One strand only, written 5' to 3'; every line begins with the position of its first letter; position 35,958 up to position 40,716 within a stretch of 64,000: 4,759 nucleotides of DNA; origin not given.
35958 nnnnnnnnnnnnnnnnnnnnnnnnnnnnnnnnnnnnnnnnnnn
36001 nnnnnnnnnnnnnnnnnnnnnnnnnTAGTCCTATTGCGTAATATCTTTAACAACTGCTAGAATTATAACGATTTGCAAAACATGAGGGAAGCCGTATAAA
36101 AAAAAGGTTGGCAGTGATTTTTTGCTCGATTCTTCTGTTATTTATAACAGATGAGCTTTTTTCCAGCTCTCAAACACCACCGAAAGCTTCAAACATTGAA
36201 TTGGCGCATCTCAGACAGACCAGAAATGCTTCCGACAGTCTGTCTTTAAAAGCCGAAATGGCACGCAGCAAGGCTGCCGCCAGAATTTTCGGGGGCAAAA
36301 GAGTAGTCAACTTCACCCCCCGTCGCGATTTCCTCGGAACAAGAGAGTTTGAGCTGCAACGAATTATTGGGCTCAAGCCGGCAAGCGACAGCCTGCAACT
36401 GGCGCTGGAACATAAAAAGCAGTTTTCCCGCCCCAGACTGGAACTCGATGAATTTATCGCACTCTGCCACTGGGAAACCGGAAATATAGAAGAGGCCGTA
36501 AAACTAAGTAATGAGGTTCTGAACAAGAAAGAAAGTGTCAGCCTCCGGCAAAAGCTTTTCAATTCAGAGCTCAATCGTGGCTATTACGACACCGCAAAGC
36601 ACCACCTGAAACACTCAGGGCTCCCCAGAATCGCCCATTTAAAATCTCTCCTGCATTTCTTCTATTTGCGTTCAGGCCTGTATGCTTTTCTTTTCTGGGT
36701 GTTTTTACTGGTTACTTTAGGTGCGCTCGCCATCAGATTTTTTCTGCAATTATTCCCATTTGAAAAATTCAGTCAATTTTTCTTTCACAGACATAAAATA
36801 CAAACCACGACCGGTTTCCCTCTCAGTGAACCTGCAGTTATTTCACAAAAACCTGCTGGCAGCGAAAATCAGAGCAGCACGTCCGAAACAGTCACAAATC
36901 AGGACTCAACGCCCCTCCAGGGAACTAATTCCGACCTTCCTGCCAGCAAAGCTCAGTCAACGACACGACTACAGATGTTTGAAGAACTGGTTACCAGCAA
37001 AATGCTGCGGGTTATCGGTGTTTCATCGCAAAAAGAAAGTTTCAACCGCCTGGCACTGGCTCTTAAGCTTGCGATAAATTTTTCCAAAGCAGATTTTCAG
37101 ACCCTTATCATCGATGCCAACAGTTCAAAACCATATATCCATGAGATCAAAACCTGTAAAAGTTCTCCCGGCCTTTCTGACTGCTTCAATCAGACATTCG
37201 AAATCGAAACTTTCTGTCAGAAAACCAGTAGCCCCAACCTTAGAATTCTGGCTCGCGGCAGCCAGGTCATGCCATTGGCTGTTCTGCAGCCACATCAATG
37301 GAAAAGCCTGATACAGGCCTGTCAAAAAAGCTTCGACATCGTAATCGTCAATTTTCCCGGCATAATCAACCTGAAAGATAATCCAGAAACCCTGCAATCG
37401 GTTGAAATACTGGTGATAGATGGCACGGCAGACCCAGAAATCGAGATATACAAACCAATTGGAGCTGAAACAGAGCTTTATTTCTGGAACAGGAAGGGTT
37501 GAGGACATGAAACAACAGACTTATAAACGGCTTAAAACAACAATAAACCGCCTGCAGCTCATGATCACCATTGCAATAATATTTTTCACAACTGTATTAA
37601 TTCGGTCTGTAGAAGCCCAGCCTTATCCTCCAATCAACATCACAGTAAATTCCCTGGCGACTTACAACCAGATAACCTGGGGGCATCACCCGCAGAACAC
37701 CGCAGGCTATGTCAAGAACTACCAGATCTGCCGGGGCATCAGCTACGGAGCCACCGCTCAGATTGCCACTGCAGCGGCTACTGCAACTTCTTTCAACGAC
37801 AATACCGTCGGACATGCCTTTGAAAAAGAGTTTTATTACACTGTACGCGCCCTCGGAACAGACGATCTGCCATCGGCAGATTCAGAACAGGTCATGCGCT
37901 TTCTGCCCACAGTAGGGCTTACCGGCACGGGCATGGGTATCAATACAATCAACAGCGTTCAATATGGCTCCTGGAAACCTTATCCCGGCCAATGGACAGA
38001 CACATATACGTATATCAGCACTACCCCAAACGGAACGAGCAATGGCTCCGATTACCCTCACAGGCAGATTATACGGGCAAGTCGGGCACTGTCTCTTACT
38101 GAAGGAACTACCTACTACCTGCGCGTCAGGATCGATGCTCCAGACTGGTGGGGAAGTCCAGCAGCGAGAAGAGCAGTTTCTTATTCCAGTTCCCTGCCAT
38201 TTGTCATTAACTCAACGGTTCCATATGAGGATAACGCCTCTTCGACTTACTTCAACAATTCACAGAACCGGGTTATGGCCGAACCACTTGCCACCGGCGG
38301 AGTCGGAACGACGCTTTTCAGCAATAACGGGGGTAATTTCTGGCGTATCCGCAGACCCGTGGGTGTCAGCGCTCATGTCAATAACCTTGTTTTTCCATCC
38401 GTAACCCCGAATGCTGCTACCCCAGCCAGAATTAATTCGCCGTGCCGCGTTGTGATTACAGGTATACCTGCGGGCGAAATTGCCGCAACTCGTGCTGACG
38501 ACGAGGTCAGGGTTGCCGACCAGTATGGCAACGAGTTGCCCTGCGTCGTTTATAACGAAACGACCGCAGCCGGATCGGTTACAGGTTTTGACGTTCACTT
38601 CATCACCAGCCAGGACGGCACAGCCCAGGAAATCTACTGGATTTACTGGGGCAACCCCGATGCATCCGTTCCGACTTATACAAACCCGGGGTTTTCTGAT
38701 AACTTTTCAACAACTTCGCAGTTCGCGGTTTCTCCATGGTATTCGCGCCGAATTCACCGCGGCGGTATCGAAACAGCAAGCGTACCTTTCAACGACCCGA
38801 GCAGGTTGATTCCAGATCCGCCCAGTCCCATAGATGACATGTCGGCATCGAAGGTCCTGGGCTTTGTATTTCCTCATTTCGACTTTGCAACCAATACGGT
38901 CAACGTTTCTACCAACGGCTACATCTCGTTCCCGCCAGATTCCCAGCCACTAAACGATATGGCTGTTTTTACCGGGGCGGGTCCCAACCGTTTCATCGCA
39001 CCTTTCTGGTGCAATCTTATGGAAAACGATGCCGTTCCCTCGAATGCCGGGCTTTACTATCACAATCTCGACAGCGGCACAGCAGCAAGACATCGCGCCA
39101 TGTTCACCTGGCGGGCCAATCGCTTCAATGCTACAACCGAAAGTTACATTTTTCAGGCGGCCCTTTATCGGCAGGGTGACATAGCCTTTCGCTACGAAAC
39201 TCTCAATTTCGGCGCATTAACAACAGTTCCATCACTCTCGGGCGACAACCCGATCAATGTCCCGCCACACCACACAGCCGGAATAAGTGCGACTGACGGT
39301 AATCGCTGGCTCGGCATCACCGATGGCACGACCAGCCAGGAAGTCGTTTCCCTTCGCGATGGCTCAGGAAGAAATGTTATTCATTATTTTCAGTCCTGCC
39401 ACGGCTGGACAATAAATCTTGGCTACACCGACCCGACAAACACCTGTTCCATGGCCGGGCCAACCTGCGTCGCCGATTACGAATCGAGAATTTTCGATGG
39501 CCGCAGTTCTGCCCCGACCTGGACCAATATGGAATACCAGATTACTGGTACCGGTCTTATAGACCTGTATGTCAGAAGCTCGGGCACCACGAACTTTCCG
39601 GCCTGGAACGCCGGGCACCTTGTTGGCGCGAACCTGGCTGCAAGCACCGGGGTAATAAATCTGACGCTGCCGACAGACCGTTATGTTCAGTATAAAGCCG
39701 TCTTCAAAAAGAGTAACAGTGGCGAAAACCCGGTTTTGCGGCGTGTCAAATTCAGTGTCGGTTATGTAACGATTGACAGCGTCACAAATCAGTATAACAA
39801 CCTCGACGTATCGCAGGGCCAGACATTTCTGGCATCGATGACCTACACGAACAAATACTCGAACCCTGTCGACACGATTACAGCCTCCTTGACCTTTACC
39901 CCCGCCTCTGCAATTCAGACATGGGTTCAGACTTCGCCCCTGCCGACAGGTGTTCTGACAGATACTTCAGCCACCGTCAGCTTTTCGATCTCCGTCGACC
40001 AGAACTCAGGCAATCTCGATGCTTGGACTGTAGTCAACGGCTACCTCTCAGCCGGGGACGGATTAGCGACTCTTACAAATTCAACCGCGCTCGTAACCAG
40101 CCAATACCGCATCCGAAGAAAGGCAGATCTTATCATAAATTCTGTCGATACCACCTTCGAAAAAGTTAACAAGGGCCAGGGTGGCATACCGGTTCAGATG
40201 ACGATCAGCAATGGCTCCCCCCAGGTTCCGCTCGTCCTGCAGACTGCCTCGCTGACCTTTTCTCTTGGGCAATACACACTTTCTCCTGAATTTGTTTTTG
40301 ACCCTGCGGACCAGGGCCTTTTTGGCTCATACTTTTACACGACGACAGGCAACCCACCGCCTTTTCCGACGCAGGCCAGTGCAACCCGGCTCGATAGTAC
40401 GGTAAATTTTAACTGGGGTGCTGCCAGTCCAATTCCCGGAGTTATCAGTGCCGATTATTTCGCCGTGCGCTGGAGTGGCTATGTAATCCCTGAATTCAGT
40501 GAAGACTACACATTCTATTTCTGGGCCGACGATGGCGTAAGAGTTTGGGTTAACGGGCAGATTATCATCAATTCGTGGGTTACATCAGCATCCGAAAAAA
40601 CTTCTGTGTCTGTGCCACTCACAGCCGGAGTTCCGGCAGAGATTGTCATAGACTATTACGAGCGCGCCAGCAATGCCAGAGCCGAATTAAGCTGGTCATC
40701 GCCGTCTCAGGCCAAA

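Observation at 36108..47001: Low-GC BY-kinase-like pseudo-ATPase gene immediately upstream of a 3165-aa, double-PA14, repeat-rich secreted giant protein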

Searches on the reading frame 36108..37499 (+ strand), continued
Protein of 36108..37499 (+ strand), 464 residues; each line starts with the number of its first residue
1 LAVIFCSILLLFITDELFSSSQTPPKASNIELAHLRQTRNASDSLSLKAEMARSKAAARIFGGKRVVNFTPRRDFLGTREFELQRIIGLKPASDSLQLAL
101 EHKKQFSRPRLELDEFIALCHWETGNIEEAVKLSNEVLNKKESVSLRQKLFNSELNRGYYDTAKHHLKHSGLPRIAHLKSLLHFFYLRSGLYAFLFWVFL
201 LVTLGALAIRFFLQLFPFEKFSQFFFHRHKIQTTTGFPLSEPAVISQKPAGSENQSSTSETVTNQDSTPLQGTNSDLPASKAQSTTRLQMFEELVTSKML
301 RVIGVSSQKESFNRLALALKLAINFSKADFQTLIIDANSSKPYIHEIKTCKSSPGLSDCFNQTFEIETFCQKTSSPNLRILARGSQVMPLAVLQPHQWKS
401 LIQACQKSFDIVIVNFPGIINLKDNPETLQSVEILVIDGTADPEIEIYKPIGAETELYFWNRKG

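Call 42: find_encoding_contigs(protein=P0037, flank=10000, max_places=4)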
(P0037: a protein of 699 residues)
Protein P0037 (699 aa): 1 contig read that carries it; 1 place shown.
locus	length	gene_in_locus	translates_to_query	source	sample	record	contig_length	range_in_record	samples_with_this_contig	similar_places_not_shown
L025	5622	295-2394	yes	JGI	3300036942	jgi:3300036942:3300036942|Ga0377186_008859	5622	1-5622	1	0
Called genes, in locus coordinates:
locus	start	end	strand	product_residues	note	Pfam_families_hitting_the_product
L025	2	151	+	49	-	?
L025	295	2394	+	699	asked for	-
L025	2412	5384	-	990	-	PF00690:Cation_ATPase_N, PF00122:E1-E2_ATPase, PF00702:Hydrolase, PF13246:Cation_ATPase, PF00689:Cation_ATPase_C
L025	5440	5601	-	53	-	-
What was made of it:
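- Only 295 bp of upstream sequence is available there (call 42).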

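Call 43: find_encoding_contigs(protein=P0011, flank=10000, max_places=4)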
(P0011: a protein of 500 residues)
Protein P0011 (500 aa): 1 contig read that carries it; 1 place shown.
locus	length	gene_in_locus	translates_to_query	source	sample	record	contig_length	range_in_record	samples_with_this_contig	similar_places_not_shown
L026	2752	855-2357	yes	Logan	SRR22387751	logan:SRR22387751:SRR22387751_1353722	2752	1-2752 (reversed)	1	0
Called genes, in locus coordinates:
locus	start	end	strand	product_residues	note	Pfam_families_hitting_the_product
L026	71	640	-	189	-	-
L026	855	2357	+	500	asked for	-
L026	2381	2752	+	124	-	?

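Call 46: find_encoding_contigs(protein=P0012, flank=10000, max_places=3)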
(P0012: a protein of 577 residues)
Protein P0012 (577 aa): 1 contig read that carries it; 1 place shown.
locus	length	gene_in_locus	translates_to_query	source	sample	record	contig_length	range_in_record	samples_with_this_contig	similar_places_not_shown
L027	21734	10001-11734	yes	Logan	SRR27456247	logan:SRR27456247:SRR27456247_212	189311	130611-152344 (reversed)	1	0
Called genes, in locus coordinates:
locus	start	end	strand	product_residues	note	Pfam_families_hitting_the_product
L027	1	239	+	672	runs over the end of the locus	PF00795:CN_hydrolase, PF02540:NAD_synthase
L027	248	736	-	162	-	-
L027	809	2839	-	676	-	PF13620:CarboxypepD_reg, PF13715:CarbopepD_reg_2 (weak), PF28492:Beta_helix_4 (weak), PF13229:Beta_helix (faint)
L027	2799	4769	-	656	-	PF13620:CarboxypepD_reg (weak), PF00041:fn3 (faint)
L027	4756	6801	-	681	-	PF13620:CarboxypepD_reg, PF13715:CarbopepD_reg_2 (weak), PF00041:fn3 (faint), PF16656:Pur_ac_phosph_N (faint), PF28492:Beta_helix_4, PF05048:NosD (faint), PF13229:Beta_helix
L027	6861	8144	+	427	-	PF00155:Aminotran_1_2, PF00266:Aminotran_5 (weak)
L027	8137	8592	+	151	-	PF00692:dUTPase, PF22769:DCD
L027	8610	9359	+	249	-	PF01113:DapB_N, PF05173:DapB_C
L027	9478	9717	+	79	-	-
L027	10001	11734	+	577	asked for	-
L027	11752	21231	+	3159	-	PF10528:GLEYA (faint), PF07691:PA14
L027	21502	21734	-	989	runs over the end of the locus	PF00690:Cation_ATPase_N, PF00122:E1-E2_ATPase, PF13246:Cation_ATPase, PF00702:Hydrolase, PF00689:Cation_ATPase_C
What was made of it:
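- In L027, gene A is 26% identical and the giant 59% identical, with entirely different flanking genes (call 46).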

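Call 47: find_encoding_contigs(protein=P0015, flank=10000, max_places=3)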
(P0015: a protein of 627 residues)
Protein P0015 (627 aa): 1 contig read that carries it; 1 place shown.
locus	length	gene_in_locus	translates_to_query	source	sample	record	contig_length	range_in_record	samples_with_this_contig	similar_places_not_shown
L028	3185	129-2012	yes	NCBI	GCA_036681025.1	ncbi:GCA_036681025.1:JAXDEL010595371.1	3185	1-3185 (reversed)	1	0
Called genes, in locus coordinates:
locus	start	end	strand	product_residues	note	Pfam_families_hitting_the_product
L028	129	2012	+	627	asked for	-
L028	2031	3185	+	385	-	?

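Call 78: predict_structure(alignment_id=A2)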
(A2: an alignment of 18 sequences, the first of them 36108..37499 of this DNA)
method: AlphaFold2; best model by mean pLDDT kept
length: 464 residues; sequences in the alignment: 18
mean_pLDDT: 71.2   pTM: 0.39
mean pLDDT of the five models: 71.2, 69.1, 68.2, 67.7, 67.7
residues with pLDDT >= 90: 84; 70-90: 196; 50-70: 91; < 50: 93
segments of 3 or more residues with pLDDT < 50: 22-28, 34-42, 227-285, 450-457, 459-464
pLDDT, mean of each block of 10 residues (from residue 1): 84 71 49 47 58 67 54 62 88 92 81 94 94 94 93 90 90 87 86 86 88 72 50 38 33 31 32 34 49 63 82 84 86 87 75 81 82 88 70 76 89 86 74 71 54 47 30
secondary structure, 60 per line:
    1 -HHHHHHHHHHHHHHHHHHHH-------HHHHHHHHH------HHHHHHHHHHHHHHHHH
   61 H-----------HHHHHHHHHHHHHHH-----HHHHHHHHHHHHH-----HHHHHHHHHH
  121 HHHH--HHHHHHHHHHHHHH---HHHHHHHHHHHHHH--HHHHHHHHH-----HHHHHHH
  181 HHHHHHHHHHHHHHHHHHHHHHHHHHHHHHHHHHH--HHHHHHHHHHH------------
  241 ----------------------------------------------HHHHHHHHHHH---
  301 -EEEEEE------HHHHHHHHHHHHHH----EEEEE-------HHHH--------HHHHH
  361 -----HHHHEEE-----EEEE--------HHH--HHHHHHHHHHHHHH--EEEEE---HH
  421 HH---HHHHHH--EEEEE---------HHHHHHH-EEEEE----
elements in order: H2-21 H29-37 H44-61 H73-87 H93-105 H111-124 H127-140 H144-157 H160-168 H174-215 H218-228 H287-297 E302-307 H314-327 E332-336 H344-347 H356-360 H366-369 E370-372 E378-381 H395-408 E411-415 H419-422 H426-431 E434-438 H448-454 E456-460
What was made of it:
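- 36192..36617 (+): Gene A periplasmic helical-repeat (TPR-like) domain, aa ~29-170, with the family signature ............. It lies between TM1 (aa 1-21) and TM2 (aa 174-215). The AF2 model gives helices 73-168 at pLDDT ~90 (call 78).
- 36786..36962 (+): Gene A cytoplasmic disordered linker, aa 227-285, hypervariable in sequence and length. pLDDT <50 (call 78).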

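Call 80: fold_search(model_id=the predicted structure, library=pdb)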
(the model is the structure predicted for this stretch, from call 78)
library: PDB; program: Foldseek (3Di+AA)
matches with E <= 10: 1171; with E <= 0.001: 113
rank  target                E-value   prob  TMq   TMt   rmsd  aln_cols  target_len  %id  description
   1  3la6_B                1.1e-09  1.00  0.32  0.55   4.1       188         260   19  Octameric kinase domain of the E. coli tyrosine kinase Wzc with bound ADP (released 2010-08-25)
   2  3la6_A                1.9e-09  1.00  0.32  0.55   3.8       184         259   19  Octameric kinase domain of the E. coli tyrosine kinase Wzc with bound ADP (released 2010-08-25)
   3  3la6_F                1.9e-09  1.00  0.32  0.55   4.2       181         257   20  Octameric kinase domain of the E. coli tyrosine kinase Wzc with bound ADP (released 2010-08-25)
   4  3la6_P                2.1e-09  1.00  0.32  0.56   4.0       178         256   20  Octameric kinase domain of the E. coli tyrosine kinase Wzc with bound ADP (released 2010-08-25)
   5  4jmp                  2.3e-09  1.00  0.32  0.62   5.1       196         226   16  Crystal structure of the chimerical protein CapA2B2 (released 2014-02-05)
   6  3la6_E                2.3e-09  1.00  0.32  0.54   4.4       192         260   20  Octameric kinase domain of the E. coli tyrosine kinase Wzc with bound ADP (released 2010-08-25)
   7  3la6_M                2.4e-09  1.00  0.32  0.55   7.3       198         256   19  Octameric kinase domain of the E. coli tyrosine kinase Wzc with bound ADP (released 2010-08-25)
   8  3la6_I                2.6e-09  1.00  0.32  0.55   4.1       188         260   19  Octameric kinase domain of the E. coli tyrosine kinase Wzc with bound ADP (released 2010-08-25)
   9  9r64_I                2.7e-09  1.00  0.32  0.23  71.7       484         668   15  CPS secretion pathway Wza-Wzc_C1 (Conf 0) (released 2026-03-04)
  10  3la6_C                3.2e-09  1.00  0.32  0.54   4.2       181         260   20  Octameric kinase domain of the E. coli tyrosine kinase Wzc with bound ADP (released 2010-08-25)
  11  9r68_I                3.2e-09  1.00  0.33  0.23  64.7       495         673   14  CPS secretion pathway Wza-Wzc_C1 (Conf 2) (released 2026-03-04)
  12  9r62_K                3.8e-09  1.00  0.32  0.23  54.7       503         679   14  CPS co-polymerase Wzc_C1 (released 2026-03-04)
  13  3la6_L                4.3e-09  1.00  0.32  0.54   4.4       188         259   20  Octameric kinase domain of the E. coli tyrosine kinase Wzc with bound ADP (released 2010-08-25)
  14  3la6_G                5.1e-09  1.00  0.32  0.54   4.2       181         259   20  Octameric kinase domain of the E. coli tyrosine kinase Wzc with bound ADP (released 2010-08-25)
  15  9r6b_I                5.4e-09  1.00  0.31  0.24  43.3       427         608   16  CPS secretion pathway Wza-Wzc (Conf 4) (released 2026-03-04)
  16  3la6_J                5.7e-09  1.00  0.32  0.55   4.0       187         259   19  Octameric kinase domain of the E. coli tyrosine kinase Wzc with bound ADP (released 2010-08-25)
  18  3la6_O                6.8e-09  1.00  0.32  0.54   4.4       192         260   20  Octameric kinase domain of the E. coli tyrosine kinase Wzc with bound ADP (released 2010-08-25)
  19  3la6_D                7.2e-09  1.00  0.33  0.57   3.4       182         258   19  Octameric kinase domain of the E. coli tyrosine kinase Wzc with bound ADP (released 2010-08-25)
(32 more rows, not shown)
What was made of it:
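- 36993..37499 (+): Gene A BY-kinase-fold domain, aa 296-464. Degenerate Walker A at 37017-37049 (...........), Walker A' at 37113-37121 (D-A-N), and the Walker B equivalent at 37335-37361 (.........). Foldseek top-50 PDB hits are all BY-kinases, E ~1e-9 (call 80).
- On BY-kinase (Wzc/CapB type): The Foldseek top-50 hits are all BY-kinases, E ~1e-9, TM-score on target 0.54-0.69 (call 80).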

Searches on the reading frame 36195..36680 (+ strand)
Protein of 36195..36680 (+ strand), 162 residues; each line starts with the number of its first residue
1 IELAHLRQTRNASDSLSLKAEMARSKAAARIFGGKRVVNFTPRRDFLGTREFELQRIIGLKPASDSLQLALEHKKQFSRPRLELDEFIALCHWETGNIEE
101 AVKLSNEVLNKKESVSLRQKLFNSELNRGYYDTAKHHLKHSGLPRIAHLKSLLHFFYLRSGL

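Call 101: search_protein_families(library=pfam, proteins=[window:36195-36680:+], max_evalue=1)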
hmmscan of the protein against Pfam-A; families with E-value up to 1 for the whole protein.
window:36195-36680:+ (162 aa): 0 families

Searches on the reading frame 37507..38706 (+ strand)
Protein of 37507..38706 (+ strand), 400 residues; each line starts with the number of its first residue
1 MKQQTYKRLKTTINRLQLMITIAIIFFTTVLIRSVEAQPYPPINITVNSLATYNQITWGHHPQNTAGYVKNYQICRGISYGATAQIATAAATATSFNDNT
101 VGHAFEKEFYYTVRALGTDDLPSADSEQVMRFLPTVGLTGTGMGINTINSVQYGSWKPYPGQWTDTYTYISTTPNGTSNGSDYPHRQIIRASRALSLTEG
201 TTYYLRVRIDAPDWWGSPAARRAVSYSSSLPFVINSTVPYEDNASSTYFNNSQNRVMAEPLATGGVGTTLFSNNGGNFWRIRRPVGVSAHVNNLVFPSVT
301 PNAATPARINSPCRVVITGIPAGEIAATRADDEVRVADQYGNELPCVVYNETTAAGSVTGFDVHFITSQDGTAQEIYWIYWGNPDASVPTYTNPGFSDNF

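Call 25: search_protein_families(library=pfam, proteins=[window:37507-38706:+], max_evalue=1)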
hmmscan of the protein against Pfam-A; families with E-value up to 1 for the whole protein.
window:37507-38706:+ (400 aa): 0 families

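Call 26: search_protein_families(library=ncbifam, proteins=[window:37507-38706:+], max_evalue=1)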
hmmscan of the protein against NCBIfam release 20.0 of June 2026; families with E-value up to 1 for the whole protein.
window:37507-38706:+ (400 aa): 0 families

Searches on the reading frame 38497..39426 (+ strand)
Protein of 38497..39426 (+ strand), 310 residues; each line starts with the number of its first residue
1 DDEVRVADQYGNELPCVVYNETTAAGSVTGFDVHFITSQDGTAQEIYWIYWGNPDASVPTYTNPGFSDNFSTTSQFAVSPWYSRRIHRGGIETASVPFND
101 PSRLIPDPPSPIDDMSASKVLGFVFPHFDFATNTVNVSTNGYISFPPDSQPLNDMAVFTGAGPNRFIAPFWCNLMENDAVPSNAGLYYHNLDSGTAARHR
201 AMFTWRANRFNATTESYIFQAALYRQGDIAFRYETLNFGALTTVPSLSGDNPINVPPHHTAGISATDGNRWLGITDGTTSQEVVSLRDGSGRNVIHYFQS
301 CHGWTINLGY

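Call 76: search_solved_structures(query=A7, max_evalue=10, show_alignments=1)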
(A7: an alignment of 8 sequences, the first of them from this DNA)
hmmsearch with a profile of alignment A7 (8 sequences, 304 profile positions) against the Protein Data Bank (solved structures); distinct sequences matched with E-value up to 10: 0.
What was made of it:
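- Tried and rejected: No hits (call 76).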

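Call 100: search_protein_families(library=pfam, alignment_id=A7, max_evalue=1)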
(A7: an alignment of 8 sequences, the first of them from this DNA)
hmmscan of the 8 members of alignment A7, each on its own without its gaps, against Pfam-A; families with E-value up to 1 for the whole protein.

A. member 1, seq(310 aa): 0 families

B. families by the number of members that match (of 8 scanned): 4 families
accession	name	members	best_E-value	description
PF06119.19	NIDO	1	0.0045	Nidogen-like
PF12481.13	DUF3700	1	0.0072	Aluminium induced protein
PF10102.14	DUF2341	1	0.026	Domain of unknown function (DUF2341)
PF19124.5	DUF5808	1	0.2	Family of unknown function (DUF5808)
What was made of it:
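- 38824..39216 (+): Possible NIDO-like domain, aa ~440-570. Weak only: Pfam NIDO E 0.0045 in 1 of 8 homologous segments (call 100), and no PDB sequence hit (call 76).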

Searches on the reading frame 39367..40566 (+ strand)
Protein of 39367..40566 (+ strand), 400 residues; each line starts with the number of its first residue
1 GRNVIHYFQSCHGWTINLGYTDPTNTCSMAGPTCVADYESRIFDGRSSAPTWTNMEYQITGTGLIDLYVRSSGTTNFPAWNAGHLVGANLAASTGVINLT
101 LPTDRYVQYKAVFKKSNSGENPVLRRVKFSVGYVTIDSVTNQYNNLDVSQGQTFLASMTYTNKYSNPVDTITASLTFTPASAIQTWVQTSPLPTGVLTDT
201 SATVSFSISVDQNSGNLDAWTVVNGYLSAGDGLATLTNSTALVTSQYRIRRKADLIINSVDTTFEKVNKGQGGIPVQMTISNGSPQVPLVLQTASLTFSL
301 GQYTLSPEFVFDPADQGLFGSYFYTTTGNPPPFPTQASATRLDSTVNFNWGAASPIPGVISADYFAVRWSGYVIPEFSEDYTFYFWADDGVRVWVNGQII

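Call 25: search_protein_families(library=pfam, proteins=[window:39367-40566:+], max_evalue=1)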
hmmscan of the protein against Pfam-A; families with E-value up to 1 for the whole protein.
window:39367-40566:+ (400 aa): 4 families
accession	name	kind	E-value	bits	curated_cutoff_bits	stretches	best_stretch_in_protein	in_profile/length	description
PF07691.17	PA14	-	1.7e-12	47.8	24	1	327-398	9-79/147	PA14 domain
PF10528.15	GLEYA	-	0.0096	16.7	26.2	1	365-396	1-33/91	GLEYA domain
PF18705.7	DUF5643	-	0.1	13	34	1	102-183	26-99/115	Family of unknown function (DUF5643)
PF12336.13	SOXp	-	0.16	13.4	22.1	0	191-232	17-60/88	SOX transcription factor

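Call 26: search_protein_families(library=ncbifam, proteins=[window:39367-40566:+], max_evalue=1)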
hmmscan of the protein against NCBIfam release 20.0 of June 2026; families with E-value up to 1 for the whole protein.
window:39367-40566:+ (400 aa): 0 families
